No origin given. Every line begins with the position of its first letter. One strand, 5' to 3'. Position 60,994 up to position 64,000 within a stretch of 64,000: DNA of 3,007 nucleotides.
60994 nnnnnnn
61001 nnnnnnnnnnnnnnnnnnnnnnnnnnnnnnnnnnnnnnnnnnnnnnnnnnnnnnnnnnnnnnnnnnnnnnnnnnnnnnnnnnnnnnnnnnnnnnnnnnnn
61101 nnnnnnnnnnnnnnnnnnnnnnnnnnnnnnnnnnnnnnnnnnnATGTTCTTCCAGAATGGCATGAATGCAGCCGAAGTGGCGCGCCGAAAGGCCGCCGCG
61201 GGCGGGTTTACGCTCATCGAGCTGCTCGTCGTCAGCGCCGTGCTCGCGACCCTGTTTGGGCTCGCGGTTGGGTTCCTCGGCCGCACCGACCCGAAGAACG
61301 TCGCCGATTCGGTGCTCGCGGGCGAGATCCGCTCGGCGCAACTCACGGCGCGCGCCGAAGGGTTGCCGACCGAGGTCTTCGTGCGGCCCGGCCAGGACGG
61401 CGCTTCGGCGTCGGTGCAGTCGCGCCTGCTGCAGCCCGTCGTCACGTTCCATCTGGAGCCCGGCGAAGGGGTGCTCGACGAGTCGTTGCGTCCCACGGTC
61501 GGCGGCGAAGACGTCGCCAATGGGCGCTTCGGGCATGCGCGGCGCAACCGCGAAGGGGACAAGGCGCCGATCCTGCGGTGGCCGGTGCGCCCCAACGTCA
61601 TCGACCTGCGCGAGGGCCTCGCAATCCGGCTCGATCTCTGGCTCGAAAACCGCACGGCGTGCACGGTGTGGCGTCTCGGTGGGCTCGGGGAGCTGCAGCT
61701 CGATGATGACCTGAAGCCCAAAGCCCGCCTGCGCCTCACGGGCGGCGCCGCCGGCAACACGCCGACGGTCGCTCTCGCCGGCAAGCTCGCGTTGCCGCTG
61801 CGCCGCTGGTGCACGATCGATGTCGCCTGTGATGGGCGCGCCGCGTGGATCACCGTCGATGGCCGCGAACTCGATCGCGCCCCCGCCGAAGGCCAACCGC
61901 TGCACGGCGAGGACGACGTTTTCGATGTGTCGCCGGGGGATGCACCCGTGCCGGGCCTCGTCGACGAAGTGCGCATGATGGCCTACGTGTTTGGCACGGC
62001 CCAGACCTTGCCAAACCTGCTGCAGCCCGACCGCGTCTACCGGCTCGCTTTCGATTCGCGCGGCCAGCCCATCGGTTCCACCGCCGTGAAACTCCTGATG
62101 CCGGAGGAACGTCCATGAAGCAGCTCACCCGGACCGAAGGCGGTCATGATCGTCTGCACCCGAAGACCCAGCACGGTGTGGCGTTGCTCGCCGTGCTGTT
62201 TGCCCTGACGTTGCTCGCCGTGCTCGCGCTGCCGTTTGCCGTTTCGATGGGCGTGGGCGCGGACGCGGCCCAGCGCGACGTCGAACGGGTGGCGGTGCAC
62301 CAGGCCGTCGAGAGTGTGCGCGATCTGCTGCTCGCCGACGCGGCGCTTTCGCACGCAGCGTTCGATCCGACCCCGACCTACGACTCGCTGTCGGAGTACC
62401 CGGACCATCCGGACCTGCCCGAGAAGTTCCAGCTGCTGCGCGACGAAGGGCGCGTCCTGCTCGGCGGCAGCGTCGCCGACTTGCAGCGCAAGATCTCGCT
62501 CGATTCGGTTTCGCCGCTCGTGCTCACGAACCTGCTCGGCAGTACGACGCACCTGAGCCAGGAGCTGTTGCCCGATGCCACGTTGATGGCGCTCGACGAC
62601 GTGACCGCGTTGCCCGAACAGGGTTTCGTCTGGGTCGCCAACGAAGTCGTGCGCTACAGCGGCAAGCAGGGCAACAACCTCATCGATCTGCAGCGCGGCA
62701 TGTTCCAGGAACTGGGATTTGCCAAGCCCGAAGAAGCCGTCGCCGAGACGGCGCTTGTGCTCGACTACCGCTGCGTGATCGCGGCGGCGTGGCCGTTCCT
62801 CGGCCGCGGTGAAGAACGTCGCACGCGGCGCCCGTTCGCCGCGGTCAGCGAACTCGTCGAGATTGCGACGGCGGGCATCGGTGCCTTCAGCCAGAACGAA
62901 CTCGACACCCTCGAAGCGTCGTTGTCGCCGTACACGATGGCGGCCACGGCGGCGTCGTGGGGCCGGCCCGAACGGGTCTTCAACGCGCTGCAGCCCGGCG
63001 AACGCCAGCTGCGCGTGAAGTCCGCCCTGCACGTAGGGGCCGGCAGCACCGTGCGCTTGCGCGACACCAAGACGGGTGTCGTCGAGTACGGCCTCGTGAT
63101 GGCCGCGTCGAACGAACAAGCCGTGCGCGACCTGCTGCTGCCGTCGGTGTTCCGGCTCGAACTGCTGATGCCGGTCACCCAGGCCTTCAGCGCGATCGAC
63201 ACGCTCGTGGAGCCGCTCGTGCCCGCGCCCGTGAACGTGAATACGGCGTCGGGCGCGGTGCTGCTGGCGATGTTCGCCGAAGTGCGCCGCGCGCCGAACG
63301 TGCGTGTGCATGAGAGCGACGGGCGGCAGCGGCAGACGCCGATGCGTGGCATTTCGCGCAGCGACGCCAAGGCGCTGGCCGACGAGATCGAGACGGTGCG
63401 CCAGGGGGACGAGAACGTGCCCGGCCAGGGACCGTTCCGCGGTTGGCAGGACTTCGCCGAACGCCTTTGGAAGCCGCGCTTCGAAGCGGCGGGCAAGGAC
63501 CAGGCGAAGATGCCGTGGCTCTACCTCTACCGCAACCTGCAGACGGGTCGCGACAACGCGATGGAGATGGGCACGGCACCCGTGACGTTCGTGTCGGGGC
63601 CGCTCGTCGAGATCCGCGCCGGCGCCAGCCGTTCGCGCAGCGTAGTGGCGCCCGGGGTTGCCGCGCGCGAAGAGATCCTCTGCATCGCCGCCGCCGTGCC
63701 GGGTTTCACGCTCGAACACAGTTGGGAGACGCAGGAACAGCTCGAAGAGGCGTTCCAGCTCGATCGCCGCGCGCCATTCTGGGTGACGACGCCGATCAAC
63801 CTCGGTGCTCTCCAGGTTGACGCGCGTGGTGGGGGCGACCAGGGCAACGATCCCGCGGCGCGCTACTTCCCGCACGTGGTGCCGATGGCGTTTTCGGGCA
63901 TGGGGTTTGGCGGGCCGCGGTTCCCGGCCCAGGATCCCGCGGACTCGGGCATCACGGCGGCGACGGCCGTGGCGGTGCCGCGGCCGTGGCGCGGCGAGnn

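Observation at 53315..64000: Atypical T2SS/type IV pilus-like operon led by an FHA-TM protein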

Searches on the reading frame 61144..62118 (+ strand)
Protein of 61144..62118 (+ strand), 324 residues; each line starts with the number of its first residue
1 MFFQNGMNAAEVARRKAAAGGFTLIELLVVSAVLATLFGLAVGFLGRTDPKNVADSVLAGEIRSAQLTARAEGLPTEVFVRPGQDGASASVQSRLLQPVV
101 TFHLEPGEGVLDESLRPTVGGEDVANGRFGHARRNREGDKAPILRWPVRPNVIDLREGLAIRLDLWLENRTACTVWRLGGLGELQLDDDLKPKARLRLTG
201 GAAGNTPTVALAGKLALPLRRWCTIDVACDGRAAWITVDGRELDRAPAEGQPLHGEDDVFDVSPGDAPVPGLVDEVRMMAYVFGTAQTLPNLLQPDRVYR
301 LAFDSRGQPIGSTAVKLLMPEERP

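Call 10: search_protein_families(library=pfam, proteins=[window:61144-62118:+], max_evalue=0.1)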
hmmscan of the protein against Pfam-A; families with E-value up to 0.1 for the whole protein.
window:61144-62118:+ (324 aa): 2 families
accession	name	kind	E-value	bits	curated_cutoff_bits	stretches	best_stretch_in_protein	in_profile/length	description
PF07963.17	N_methyl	-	0.00017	21.4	21.2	1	20-41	5-26/27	Prokaryotic N-terminal methylation motif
PF13385.13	Laminin_G_3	-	0.0082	16.7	27.6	1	194-282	54-144/151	Concanavalin A-like lectin/glucanases superfamily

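Call 11: search_protein_families(library=ncbifam, proteins=[window:61144-62118:+], max_evalue=0.1)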
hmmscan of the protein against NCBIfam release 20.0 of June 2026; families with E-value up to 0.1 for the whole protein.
window:61144-62118:+ (324 aa): 5 families
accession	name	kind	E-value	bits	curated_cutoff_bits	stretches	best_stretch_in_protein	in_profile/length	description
TIGR02596.1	TIGR02596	subfamily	7.9e-05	22.8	70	1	22-88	1-71/196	Verru_Chthon cassette protein D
TIGR02532.1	IV_pilin_GFxxxE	domain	0.00018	21.2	16.3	1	20-41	2-23/24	prepilin-type N-terminal cleavage/methylation domain-containing protein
TIGR01708.2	typeII_sec_gspH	equivalog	0.0027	17.7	80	1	21-74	3-59/169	type II secretion system minor pseudopilin GspH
NF000991.0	PRK00103.2-5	equivalog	0.072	12.9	216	0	157-204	86-131/160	23S rRNA (pseudouridine(1915)-N(3))-methyltransferase RlmH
TIGR02599.1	TIGR02599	subfamily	0.077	12.2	256.5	1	21-65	1-45/361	Verru_Chthon cassette protein C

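Call 89: search_solved_structures(query=A7, max_evalue=1)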
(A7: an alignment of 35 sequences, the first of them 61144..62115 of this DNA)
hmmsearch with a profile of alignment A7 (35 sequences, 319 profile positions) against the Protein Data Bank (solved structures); distinct sequences matched with E-value up to 1: 34.
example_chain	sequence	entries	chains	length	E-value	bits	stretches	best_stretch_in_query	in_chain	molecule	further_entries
9egp_A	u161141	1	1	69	1.7e-05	27.4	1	11-42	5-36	Geopilin domain 1 protein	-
7tgg_A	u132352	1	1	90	2.3e-05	27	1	9-42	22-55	Geopilin domain 1 protein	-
2jd4_A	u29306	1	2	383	5e-05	25.9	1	150-250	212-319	LAMININ SUBUNIT ALPHA-1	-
9laa_A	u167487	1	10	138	0.00014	24.5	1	10-48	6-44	Type IV pilin protein PilA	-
6xxe_A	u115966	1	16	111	0.00083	21.9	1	17-77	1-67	Uncharacterized protein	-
6gv9_A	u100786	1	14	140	0.0014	21.2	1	17-39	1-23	Prepilin peptidase-dependent protein D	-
8qqj_J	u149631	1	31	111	0.0035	19.9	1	17-71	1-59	Type IV narrow pilus major component PilA5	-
2m7g_A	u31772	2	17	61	0.0036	19.8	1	17-50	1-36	Geopilin domain 1 protein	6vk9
9lab_B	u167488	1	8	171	0.014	17.9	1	12-33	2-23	MSHA major pilin subunit MshA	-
1oqw_A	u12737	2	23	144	0.019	17.5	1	17-54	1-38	Fimbrial protein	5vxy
5hon_A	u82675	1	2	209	0.019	17.4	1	211-282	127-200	Extracellular arabinanase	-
8tum_e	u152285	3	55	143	0.022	17.2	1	17-54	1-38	Type IV major pilin protein PilA | Pilin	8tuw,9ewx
5wda_A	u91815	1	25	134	0.024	17.1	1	17-49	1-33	General secretion pathway protein G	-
8tj2_C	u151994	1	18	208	0.03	16.8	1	17-52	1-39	Type IV major pilin protein PilA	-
6xxd_A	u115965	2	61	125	0.032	16.7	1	17-57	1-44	PilA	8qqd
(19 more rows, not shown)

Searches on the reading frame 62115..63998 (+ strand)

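Call 10: search_protein_families(library=pfam, proteins=[window:62115-63998:+], max_evalue=0.1)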
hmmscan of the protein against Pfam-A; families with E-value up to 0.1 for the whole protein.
window:62115-63998:+ (628 aa): 1 family
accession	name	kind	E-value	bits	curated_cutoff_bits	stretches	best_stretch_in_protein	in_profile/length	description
PF07963.17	N_methyl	-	0.059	13.4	21.2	0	17-39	2-24/27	Prokaryotic N-terminal methylation motif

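Call 11: search_protein_families(library=ncbifam, proteins=[window:62115-63998:+], max_evalue=0.1)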
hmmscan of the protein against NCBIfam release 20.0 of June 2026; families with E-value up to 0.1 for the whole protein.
window:62115-63998:+ (628 aa): 1 family
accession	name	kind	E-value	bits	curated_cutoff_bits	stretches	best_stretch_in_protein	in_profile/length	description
NF037980.1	T2SS_GspK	equivalog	1.8e-05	24.5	130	1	19-129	1-103/307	type II secretion system minor pseudopilin GspK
